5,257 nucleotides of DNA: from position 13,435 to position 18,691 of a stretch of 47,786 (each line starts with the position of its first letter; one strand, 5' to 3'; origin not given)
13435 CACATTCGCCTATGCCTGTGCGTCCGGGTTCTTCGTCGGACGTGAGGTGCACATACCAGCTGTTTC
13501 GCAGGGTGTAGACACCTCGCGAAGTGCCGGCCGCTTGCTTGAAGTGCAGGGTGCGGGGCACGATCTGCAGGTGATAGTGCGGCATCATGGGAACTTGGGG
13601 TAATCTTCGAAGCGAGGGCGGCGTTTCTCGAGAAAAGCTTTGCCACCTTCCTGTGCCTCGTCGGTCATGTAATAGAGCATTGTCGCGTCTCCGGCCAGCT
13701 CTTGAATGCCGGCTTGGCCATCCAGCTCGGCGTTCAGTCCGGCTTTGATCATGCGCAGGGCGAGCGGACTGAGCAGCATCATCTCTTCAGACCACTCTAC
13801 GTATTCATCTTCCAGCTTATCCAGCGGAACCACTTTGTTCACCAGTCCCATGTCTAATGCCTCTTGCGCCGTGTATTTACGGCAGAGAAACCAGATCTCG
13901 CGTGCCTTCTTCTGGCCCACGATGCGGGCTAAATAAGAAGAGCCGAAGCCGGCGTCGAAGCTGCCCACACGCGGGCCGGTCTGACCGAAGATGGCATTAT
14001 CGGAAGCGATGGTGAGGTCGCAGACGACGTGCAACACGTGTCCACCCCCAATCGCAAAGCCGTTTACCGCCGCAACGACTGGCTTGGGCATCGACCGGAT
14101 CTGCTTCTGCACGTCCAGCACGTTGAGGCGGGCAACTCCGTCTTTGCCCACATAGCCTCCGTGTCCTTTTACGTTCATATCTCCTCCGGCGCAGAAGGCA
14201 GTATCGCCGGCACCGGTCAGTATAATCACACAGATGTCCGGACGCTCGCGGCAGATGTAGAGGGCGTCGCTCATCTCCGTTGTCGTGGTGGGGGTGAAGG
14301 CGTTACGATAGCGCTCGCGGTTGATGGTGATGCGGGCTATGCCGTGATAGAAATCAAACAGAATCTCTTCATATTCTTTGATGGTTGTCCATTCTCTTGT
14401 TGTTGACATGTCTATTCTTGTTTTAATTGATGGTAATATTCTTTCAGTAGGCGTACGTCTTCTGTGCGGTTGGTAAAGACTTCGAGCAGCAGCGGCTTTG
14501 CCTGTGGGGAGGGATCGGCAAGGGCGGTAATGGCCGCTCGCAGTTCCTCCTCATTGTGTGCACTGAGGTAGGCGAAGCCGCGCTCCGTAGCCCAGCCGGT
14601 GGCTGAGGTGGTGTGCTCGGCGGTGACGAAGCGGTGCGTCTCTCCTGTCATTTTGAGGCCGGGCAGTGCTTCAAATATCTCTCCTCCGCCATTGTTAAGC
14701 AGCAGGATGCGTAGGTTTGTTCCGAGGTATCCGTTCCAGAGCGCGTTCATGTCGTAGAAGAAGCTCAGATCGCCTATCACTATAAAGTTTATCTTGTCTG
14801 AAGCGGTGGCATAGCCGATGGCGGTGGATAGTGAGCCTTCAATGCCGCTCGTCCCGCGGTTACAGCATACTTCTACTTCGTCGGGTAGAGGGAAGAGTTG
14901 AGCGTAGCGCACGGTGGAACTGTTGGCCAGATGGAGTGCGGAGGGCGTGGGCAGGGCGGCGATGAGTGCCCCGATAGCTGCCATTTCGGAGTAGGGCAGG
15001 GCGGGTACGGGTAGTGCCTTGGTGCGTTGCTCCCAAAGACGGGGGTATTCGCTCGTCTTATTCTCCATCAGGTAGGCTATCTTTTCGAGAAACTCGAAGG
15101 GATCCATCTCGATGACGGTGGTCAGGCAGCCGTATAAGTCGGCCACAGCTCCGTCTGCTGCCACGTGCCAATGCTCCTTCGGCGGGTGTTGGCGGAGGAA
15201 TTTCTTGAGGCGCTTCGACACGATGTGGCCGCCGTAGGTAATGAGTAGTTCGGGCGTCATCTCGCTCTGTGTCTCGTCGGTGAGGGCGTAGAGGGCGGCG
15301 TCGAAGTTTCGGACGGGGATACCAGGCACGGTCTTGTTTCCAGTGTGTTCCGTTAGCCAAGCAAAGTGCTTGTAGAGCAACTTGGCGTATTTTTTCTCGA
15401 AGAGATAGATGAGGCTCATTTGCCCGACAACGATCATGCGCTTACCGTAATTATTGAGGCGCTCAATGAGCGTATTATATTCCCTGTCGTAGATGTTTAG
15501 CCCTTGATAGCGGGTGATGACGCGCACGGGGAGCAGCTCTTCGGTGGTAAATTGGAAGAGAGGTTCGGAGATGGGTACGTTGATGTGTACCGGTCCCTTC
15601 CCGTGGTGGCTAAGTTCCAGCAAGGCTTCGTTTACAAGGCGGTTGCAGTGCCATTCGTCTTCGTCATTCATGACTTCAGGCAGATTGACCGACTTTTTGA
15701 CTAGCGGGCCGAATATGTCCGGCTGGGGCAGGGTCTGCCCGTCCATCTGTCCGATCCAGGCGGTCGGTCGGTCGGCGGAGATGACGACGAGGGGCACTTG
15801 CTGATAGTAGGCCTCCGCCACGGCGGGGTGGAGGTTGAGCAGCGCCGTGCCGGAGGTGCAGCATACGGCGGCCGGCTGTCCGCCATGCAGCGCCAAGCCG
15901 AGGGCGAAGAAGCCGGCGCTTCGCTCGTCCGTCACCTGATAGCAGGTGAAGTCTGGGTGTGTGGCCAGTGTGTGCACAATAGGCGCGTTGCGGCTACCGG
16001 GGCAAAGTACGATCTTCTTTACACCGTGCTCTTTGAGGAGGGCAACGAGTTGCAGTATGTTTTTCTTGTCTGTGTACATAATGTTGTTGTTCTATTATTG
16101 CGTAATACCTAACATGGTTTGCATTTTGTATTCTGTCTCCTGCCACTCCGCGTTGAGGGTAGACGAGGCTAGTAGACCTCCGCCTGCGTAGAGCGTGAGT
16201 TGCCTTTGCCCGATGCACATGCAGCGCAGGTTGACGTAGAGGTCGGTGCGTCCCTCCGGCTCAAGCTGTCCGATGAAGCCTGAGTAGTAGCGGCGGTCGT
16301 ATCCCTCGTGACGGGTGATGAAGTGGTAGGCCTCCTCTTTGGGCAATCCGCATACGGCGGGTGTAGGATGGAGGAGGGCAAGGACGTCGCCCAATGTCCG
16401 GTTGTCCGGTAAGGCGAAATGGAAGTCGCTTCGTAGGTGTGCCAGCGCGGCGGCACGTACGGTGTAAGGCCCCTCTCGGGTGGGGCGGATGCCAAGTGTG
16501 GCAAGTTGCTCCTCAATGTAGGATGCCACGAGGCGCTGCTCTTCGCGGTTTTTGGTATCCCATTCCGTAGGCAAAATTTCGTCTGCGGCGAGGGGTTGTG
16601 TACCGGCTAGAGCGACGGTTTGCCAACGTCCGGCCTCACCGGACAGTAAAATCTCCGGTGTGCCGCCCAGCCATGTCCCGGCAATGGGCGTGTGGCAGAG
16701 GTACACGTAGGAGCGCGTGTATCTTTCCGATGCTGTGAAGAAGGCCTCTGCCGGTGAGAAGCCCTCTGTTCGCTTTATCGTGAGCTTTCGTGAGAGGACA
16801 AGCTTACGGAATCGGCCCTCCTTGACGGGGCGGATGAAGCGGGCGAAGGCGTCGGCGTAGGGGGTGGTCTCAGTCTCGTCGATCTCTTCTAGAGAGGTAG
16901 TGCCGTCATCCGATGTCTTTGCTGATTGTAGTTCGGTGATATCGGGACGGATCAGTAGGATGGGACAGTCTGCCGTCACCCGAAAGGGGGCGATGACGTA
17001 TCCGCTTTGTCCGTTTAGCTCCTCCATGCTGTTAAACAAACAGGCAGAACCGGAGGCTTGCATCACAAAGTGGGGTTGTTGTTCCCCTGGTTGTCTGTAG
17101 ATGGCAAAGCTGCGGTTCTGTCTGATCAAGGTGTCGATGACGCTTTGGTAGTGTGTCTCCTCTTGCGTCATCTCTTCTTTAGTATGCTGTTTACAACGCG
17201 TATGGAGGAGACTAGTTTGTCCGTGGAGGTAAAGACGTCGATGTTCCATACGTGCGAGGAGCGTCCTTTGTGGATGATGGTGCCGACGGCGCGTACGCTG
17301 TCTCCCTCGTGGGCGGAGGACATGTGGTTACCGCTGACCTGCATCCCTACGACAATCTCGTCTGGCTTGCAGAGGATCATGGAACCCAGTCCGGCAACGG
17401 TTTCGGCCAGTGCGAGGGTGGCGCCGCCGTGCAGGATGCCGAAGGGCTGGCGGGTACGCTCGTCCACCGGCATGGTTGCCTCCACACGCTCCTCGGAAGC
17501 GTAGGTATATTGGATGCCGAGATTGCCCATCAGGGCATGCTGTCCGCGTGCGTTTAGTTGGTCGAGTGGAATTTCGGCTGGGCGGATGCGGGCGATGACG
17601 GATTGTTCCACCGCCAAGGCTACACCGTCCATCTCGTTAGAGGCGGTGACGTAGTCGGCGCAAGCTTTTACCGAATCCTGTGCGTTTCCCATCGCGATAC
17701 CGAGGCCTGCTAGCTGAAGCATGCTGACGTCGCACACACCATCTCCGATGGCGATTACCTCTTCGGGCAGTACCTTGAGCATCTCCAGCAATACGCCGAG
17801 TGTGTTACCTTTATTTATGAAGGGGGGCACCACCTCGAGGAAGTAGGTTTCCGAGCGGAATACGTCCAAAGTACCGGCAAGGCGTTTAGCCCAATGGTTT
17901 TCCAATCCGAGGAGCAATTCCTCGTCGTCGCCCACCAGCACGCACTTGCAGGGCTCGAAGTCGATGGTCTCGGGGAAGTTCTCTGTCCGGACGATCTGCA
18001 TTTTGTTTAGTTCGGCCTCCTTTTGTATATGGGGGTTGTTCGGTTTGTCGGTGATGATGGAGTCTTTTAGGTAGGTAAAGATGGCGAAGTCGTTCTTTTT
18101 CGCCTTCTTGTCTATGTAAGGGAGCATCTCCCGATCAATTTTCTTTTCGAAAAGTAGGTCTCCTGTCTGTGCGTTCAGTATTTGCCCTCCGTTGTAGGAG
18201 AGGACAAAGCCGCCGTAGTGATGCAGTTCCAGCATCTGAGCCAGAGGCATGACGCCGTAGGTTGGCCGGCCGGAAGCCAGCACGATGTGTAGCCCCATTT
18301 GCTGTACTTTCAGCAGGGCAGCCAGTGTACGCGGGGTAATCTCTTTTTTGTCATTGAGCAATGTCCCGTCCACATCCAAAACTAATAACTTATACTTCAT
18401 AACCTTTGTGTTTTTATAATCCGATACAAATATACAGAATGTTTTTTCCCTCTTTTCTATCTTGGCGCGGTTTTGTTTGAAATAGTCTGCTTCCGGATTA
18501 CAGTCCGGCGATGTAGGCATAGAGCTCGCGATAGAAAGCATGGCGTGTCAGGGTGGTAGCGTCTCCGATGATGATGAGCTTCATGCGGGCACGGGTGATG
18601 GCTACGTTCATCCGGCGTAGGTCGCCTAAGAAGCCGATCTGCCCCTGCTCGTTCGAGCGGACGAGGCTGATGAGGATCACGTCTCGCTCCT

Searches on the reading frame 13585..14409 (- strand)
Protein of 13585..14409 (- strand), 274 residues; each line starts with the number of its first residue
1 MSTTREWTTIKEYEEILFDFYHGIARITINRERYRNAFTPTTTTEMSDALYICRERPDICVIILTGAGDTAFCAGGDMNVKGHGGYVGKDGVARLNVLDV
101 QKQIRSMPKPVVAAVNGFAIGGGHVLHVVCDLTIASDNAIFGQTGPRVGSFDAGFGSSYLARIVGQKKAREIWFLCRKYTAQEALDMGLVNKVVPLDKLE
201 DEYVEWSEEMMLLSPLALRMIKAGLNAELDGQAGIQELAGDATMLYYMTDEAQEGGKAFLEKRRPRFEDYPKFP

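Call 61: search_protein_families(library=pfam, proteins=[window:13585-14409:-], max_evalue=0.00001)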
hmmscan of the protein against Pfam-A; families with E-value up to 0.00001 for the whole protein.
window:13585-14409:- (274 aa): 2 families
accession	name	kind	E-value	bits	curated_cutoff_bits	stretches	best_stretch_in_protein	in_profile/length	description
PF00378.25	ECH_1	-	2e-77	260.4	27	1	20-269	2-250/251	Enoyl-CoA hydratase/isomerase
PF16113.10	ECH_2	-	2.2e-21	77.2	27.2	1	25-200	2-178/335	Enoyl-CoA hydratase/isomerase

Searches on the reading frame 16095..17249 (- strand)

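Call 61: search_protein_families(library=pfam, proteins=[window:16095-17249:-], max_evalue=0.00001)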
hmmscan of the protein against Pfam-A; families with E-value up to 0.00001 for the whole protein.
window:16095-17249:- (384 aa): 1 family
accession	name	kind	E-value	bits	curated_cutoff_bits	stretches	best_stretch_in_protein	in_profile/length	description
PF00425.24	Chorismate_bind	-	3.7e-60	204.1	27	1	130-375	4-257/257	chorismate binding enzyme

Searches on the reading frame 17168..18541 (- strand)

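Call 61: search_protein_families(library=pfam, proteins=[window:17168-18541:-], max_evalue=0.00001)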
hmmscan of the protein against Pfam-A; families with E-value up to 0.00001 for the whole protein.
window:17168-18541:- (457 aa): 4 families
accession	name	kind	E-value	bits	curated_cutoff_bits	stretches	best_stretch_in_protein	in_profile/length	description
PF08282.18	Hydrolase_3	-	3.4e-61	207.6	20.9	1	53-310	1-254/255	haloacid dehalogenase-like hydrolase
PF03061.28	4HBT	-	2.6e-16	60.1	20.6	1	367-444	1-78/79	Thioesterase superfamily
PF05116.19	S6PP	-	4e-10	40.1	20.3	1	227-292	149-215/247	Sucrose-6F-phosphate phosphohydrolase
PF00702.32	Hydrolase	-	2.1e-09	38.5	26.4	0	218-279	132-191/191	haloacid dehalogenase-like hydrolase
